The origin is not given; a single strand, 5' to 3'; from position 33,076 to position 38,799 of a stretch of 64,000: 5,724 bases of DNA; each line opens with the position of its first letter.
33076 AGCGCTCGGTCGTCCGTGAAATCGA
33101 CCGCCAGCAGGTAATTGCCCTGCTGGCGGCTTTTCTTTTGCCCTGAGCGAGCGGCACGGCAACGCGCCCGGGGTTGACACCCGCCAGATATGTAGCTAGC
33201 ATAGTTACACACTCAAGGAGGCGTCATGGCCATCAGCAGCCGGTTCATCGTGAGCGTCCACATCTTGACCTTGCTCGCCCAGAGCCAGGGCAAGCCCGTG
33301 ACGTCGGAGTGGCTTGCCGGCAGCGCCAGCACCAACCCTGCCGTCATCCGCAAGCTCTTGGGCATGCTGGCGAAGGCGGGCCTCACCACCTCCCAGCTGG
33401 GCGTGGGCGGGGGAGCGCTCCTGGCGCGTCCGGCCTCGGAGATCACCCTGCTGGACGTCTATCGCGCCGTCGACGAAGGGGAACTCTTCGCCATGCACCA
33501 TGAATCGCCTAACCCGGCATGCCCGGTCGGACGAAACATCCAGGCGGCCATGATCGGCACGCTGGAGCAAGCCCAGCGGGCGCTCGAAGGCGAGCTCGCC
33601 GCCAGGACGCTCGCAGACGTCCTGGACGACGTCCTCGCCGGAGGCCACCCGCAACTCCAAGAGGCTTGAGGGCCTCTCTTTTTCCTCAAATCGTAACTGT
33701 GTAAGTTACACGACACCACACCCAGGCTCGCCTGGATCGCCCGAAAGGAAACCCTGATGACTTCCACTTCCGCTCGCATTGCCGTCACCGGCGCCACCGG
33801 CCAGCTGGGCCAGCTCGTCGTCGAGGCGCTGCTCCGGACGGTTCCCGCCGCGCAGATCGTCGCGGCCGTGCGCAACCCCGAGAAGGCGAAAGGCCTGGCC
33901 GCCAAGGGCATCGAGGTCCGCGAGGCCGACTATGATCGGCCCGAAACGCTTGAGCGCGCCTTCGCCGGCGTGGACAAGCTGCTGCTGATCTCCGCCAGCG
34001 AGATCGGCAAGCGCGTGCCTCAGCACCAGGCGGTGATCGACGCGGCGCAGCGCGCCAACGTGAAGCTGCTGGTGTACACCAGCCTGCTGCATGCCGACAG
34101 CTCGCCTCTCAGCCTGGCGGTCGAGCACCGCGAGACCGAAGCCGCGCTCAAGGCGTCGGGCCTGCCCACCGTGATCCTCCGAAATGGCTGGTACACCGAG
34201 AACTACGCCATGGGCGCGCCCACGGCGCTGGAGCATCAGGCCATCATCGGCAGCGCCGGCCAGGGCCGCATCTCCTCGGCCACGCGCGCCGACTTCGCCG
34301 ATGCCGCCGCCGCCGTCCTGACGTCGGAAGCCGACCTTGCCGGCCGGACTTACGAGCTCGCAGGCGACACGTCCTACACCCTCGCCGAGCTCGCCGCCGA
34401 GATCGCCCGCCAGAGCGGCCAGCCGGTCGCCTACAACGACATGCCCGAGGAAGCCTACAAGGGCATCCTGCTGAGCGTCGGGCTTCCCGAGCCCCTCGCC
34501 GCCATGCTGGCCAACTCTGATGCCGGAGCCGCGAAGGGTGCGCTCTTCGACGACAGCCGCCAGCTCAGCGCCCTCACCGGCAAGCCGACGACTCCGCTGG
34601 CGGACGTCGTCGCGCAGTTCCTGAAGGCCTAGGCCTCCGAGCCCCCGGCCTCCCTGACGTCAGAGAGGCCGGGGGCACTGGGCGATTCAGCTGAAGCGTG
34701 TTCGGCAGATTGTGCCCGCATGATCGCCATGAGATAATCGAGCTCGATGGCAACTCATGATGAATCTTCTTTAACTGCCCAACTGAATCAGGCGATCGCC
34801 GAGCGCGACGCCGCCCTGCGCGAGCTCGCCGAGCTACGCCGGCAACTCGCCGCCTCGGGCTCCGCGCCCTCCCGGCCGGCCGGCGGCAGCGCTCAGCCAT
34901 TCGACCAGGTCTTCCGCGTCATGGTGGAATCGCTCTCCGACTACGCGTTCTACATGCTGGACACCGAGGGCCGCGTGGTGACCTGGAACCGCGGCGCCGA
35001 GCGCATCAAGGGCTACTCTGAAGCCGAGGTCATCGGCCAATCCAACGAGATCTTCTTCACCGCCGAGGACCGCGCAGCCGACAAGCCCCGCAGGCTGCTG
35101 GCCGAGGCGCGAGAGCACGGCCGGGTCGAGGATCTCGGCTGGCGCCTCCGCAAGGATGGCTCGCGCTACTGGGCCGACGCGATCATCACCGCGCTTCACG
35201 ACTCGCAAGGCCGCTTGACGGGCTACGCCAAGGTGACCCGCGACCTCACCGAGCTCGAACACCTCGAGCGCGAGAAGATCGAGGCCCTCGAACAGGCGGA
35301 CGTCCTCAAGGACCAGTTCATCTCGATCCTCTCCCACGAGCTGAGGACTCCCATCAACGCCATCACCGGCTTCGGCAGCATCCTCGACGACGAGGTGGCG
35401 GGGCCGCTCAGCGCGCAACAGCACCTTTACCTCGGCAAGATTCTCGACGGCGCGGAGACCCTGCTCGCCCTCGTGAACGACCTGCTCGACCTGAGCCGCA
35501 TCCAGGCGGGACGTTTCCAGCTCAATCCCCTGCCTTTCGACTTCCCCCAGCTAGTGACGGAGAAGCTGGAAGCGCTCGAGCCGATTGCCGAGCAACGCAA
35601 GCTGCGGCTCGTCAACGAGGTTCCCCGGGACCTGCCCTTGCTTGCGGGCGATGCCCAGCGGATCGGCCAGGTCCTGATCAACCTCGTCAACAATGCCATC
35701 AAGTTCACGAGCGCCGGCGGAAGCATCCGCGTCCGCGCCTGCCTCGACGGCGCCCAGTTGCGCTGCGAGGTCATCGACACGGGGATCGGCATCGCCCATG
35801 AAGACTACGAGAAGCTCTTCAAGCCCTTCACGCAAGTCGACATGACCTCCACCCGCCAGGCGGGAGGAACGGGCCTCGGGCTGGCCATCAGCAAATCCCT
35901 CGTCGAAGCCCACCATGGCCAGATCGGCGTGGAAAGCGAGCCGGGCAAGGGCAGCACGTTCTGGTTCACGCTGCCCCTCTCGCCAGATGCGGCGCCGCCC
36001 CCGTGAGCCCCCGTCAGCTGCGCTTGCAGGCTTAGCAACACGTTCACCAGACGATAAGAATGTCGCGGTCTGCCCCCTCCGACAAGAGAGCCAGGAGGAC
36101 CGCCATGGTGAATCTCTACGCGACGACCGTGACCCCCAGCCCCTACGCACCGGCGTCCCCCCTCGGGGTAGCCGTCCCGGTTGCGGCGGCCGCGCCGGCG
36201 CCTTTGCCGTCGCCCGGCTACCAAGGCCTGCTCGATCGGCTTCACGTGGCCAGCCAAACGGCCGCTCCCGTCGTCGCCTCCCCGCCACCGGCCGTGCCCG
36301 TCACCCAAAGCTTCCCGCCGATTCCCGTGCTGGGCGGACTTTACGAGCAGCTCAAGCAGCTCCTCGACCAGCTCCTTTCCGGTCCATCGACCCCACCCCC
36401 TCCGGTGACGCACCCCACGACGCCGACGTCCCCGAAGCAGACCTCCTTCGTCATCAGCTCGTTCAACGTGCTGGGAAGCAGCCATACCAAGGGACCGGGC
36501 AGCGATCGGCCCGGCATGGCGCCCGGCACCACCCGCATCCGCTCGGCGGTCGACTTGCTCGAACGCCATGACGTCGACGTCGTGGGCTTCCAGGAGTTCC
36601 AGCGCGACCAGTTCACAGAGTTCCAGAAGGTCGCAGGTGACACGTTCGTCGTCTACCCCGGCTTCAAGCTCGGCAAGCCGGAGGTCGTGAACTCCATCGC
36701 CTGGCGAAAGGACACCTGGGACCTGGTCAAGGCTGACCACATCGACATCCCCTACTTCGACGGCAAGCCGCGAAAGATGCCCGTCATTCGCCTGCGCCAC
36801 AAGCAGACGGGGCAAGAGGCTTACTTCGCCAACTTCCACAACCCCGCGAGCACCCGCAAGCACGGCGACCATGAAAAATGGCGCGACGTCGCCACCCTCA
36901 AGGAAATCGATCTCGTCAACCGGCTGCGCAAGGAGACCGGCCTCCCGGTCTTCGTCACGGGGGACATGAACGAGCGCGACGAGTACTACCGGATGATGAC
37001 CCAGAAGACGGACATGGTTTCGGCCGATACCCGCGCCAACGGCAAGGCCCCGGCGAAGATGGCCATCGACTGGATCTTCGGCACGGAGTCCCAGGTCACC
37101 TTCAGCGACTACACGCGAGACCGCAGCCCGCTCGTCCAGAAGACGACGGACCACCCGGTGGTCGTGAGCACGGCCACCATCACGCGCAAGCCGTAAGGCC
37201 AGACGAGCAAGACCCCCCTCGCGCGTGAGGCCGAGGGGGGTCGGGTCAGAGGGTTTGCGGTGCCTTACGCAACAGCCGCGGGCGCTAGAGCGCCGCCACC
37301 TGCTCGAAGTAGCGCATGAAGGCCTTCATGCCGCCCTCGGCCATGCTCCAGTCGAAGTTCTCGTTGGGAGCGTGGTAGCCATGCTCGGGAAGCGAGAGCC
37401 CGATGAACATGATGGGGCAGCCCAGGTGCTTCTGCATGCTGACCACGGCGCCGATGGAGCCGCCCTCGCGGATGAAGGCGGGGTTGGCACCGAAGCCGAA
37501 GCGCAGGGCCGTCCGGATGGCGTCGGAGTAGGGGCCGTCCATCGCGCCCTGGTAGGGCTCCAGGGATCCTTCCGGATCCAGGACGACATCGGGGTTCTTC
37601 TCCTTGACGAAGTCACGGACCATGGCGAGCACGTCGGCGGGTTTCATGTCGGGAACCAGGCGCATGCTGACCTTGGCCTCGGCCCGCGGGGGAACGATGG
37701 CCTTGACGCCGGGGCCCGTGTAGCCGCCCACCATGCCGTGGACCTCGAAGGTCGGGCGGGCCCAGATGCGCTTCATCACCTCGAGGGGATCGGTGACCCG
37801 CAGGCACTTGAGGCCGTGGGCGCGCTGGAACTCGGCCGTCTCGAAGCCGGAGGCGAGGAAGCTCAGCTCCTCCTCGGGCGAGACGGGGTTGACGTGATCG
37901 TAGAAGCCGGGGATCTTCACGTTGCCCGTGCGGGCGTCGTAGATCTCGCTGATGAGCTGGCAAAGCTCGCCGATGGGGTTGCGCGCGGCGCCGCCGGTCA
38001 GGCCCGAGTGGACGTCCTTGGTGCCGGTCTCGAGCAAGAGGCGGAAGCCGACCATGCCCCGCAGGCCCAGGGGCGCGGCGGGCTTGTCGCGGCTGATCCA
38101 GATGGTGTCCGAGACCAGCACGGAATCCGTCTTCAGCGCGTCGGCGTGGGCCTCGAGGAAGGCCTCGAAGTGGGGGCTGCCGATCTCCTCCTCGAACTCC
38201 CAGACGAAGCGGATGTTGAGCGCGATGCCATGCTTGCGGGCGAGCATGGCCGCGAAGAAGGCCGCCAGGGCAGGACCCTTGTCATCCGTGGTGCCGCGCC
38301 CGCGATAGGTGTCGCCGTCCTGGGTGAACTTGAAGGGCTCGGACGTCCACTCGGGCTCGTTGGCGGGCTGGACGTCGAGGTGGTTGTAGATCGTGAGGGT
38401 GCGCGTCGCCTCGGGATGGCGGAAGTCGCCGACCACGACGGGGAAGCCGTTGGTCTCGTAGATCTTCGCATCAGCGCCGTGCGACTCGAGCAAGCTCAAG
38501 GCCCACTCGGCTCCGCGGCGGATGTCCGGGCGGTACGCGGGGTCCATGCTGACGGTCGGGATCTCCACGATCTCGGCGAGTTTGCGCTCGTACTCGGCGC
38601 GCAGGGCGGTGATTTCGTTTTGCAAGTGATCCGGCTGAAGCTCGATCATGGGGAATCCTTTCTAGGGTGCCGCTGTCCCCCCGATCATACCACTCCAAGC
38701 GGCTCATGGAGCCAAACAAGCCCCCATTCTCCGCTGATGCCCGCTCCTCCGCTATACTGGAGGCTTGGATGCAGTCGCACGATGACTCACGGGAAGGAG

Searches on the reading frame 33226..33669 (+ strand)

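Call 13: search_protein_families(library=pfam, proteins=[window:33226-33669:+], max_evalue=0.01)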
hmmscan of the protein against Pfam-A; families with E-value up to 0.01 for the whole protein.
window:33226-33669:+ (147 aa): 1 family
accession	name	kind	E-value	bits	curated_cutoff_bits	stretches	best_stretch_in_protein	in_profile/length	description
PF02082.26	Rrf2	-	6.3e-34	117.4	30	1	3-135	1-132/132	Iron-dependent Transcriptional regulator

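Call 14: search_protein_families(library=ncbifam, proteins=[window:33226-33669:+], max_evalue=0.001)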
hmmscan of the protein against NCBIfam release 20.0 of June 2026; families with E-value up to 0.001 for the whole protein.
window:33226-33669:+ (147 aa): 8 families
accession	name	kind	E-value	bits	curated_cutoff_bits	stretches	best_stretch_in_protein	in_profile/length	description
TIGR00738.1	rrf2_super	superfamily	4.4e-16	59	73.3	1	1-133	1-131/132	Rrf2 family transcriptional regulator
NF041852.1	trans_reg_HypR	equivalog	2e-11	44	180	1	7-137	5-137/139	redox-sensitive transcriptional regulator HypR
TIGR02944.1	suf_reg_Xantho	equivalog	6.9e-11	42.6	110.65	1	11-84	12-85/130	SUF system Fe-S cluster assembly regulator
NF008886.0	PRK11920.1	equivalog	3.5e-08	33.3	193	1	10-132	10-130/153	iron-responsive transcriptional regulator RirA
TIGR02010.1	IscR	equivalog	6.5e-06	26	207.55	1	6-85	8-86/135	Fe-S cluster assembly transcriptional regulator IscR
NF008110.0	PRK10857.1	equivalog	2.4e-05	24.2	275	1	14-85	15-86/164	Fe-S cluster assembly transcriptional regulator IscR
NF008240.0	PRK11014.1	equivalog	5.1e-05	23.3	182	1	42-135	43-130/141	nitric oxide-sensing transcriptional repressor NsrR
NF047409.1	Cys_reg_CymR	equivalog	8.8e-05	22.6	195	1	1-88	1-88/139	cysteine metabolism transcriptional regulator CymR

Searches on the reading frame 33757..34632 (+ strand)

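Call 13: search_protein_families(library=pfam, proteins=[window:33757-34632:+], max_evalue=0.01)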
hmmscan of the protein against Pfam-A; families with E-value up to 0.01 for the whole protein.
window:33757-34632:+ (291 aa): 9 families
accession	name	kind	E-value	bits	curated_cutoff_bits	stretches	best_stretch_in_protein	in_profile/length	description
PF05368.20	NmrA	-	9.5e-26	91.5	27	1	6-254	3-263/298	NmrA-like family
PF13460.12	NAD_binding_10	-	2.1e-25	90.1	27.2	1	12-190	1-183/184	NAD(P)H-binding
PF07993.18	NAD_binding_4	-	1.9e-06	27.7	20.1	1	10-48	1-40/258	Male sterility protein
PF01370.27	Epimerase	-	1.7e-05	24.8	20.9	1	8-106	1-100/240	NAD dependent epimerase/dehydratase family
PF01073.25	3Beta_HSD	-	2.4e-05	23.9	22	1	9-110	1-116/280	3-beta hydroxysteroid dehydrogenase/isomerase family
PF01113.26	DapB_N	-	0.00055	20.5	25.6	1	7-56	2-52/124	Dihydrodipicolinate reductase, N-terminus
PF03435.24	Sacchrp_dh_NADP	-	0.00065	20.5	25.1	1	8-117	1-107/129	Saccharopine dehydrogenase NADP binding domain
PF02254.24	TrkA_N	-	0.0022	18.7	23.8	1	14-68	6-58/116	TrkA-N domain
PF04321.23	RmlD_sub_bind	-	0.0063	16.1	27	0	7-78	2-56/287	RmlD substrate binding domain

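Call 14: search_protein_families(library=ncbifam, proteins=[window:33757-34632:+], max_evalue=0.001)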
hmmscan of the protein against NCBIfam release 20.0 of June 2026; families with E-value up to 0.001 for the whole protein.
window:33757-34632:+ (291 aa): 7 families
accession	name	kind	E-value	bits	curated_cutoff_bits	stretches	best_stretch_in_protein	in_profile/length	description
TIGR03649.1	ergot_EASG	subfamily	1.5e-11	44.4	256.4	1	8-283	2-278/287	ergot alkaloid biosynthesis protein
TIGR03466.1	HpnA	hypoth_equivalog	3.6e-07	29.4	367.65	1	9-109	4-112/327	hopanoid-associated sugar epimerase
NF042423.1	oxyalk_red_Shew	equivalog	4.2e-06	26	580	1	4-109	7-117/331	2-alkyl-3-oxoalkanoate reductase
TIGR01746.1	Thioester-redct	subfamily_domain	4.5e-06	26.1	213.35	1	8-47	2-41/371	thioester reductase domain-containing protein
NF005539.0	PRK07201.1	equivalog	3.3e-05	22.8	549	0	9-45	4-40/657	SDR family oxidoreductase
NF004649.0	PRK05993.1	equivalog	0.00019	20.8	387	1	6-72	5-69/277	SDR family oxidoreductase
NF006120.0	PRK08264.1-6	subfamily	0.00032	20.4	274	1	7-50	9-51/246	SDR family oxidoreductase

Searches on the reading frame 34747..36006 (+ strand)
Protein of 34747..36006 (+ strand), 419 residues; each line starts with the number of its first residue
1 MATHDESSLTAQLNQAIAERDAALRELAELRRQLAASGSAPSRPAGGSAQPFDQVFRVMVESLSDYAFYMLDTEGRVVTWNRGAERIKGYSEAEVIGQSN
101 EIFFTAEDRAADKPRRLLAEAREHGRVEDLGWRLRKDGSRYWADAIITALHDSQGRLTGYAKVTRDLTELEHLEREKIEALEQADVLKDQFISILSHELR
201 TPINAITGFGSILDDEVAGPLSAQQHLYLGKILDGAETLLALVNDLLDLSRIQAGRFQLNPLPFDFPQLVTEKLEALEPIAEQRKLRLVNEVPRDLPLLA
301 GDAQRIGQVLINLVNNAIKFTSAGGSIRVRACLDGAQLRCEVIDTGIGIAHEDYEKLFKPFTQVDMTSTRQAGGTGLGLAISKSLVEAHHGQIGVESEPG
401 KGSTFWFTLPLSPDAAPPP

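Call 13: search_protein_families(library=pfam, proteins=[window:34747-36006:+], max_evalue=0.01)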
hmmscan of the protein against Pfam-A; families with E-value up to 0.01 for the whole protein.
window:34747-36006:+ (419 aa): 9 families
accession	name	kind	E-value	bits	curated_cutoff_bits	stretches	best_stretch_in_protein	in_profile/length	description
PF02518.31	HATPase_c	-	1.6e-32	112.7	26.4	1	301-412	1-110/111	Histidine kinase-, DNA gyrase B-, and HSP90-like ATPase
PF00512.31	HisKA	-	1.7e-19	70.1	26.9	1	188-255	2-66/66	His Kinase A (phospho-acceptor) domain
PF13426.13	PAS_9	-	9e-14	52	27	1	67-169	3-103/103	PAS domain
PF00989.32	PAS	-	3.8e-12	46.6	22.6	1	56-166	3-112/113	PAS fold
PF08448.16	PAS_4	-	7.4e-11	42.7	23.1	1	61-171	2-109/110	PAS fold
PF08447.18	PAS_3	-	1.6e-05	25.5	25.6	1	78-163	2-88/89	PAS fold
PF13581.12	HATPase_c_2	-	2.7e-05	24.6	27.4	1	289-389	15-112/127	Histidine kinase-like ATPase domain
PF13188.13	PAS_8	-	0.0022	18.3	21.8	1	56-108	3-52/65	PAS domain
PF13589.12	HATPase_c_3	-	0.0062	17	25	0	308-382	5-80/137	Histidine kinase-, DNA gyrase B-, and HSP90-like ATPase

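Call 14: search_protein_families(library=ncbifam, proteins=[window:34747-36006:+], max_evalue=0.001)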
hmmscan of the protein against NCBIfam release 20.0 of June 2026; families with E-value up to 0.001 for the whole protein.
window:34747-36006:+ (419 aa): 89 families (the best 25 are shown)
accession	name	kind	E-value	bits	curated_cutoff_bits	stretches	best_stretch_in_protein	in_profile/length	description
TIGR02956.1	TMAO_torS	equivalog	9.5e-72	242.4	676.5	1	179-412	456-683/967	TMAO reductase system sensor histidine kinase/response regulator TorS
NF046044.1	PnpS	equivalog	7.4e-66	222.7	400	1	23-410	28-390/390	two-component system histidine kinase PnpS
NF008318.0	PRK11107.1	equivalog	2.7e-62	211.1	890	1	175-413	281-520/920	two-component sensor histidine kinase BarA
NF008302.0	PRK11091.1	equivalog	6.7e-62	209.8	838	1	11-411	113-505/779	aerobic respiration two-component sensor histidine kinase ArcB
NF033092.0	HK_WalK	equivalog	1.6e-57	195.4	725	1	72-411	275-594/594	cell wall metabolism sensor histidine kinase WalK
NF041947.1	LuxQ_Vibrio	equivalog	3.5e-55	187.3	1200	1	174-412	455-697/843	quorum-sensing autoinducer 2 sensor kinase/phosphatase LuxQ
NF038297.2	hybrid_HK_HrmK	equivalog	1.1e-54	186.2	725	1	169-414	217-460/607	hybrid histidine kinase/response regulator HrmK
TIGR02966.1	phoR_proteo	equivalog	2e-53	181.6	334.2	1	177-408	103-332/333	phosphate regulon sensor histidine kinase PhoR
NF047874.1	MASE3_PAS_HK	subfamily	1.3e-52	179.5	560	1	54-411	265-625/655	MASE3 domain-containing sensor histidine kinase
NF008468.0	PRK11360.1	equivalog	4.8e-51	173.8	646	1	58-414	272-611/616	two-component system sensor histidine kinase AtoS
NF041880.1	EPS_EpsF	equivalog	8.4e-51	173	900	1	53-410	143-492/492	response regulator EpsF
NF011874.0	PRK15347.1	equivalog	2.3e-49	168.2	852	1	172-417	383-620/921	two component system sensor kinase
NF045901.1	HisKinLetSLeg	equivalog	5e-49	167.1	1650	1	174-409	273-516/906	two-component system sensor histidine kinase LetS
NF008543.0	PRK11466.1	equivalog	1e-48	165.9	982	1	166-417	422-668/914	TMAO reductase system sensor histidine kinase/response regulator TorS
NF045911.1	TCSHisKinNblS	equivalog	1.8e-46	158.8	1000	1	59-411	271-620/621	two-component system sensor histidine kinase NblS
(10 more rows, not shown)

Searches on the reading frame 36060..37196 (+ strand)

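Call 44: search_protein_families(library=pfam, proteins=[window:36060-37196:+], max_evalue=0.0001)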
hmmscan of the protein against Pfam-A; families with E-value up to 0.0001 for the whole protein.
window:36060-37196:+ (378 aa): 1 family
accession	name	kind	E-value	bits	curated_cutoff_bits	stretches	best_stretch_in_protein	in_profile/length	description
PF03372.29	Exo_endo_phos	-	5.5e-10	39.8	24.5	1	134-365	2-225/225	Endonuclease/Exonuclease/phosphatase family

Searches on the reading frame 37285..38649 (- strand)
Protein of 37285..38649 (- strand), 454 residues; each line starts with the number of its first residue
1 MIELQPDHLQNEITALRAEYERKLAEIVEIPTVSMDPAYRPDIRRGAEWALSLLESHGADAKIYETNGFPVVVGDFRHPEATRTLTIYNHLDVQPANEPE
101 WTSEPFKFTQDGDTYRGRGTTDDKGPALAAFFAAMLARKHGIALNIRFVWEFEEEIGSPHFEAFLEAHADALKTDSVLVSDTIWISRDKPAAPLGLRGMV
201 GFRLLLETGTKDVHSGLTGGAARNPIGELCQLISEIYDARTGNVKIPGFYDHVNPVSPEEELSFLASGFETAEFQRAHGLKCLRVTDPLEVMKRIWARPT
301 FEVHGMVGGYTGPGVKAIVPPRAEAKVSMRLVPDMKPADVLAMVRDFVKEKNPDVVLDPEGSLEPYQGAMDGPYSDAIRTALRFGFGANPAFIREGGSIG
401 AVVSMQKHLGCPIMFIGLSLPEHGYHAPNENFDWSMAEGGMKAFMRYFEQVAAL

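Call 44: search_protein_families(library=pfam, proteins=[window:37285-38649:-], max_evalue=0.0001)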
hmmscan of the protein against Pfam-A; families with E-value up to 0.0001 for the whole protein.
window:37285-38649:- (454 aa): 2 families
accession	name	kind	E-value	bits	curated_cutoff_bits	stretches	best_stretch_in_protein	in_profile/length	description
PF01546.33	Peptidase_M20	-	1.9e-19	70.9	24.6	1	87-449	2-205/206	Peptidase family M20/M25/M40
PF07687.19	M20_dimer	-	1.7e-15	57.3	21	1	195-354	2-105/107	Peptidase dimerisation domain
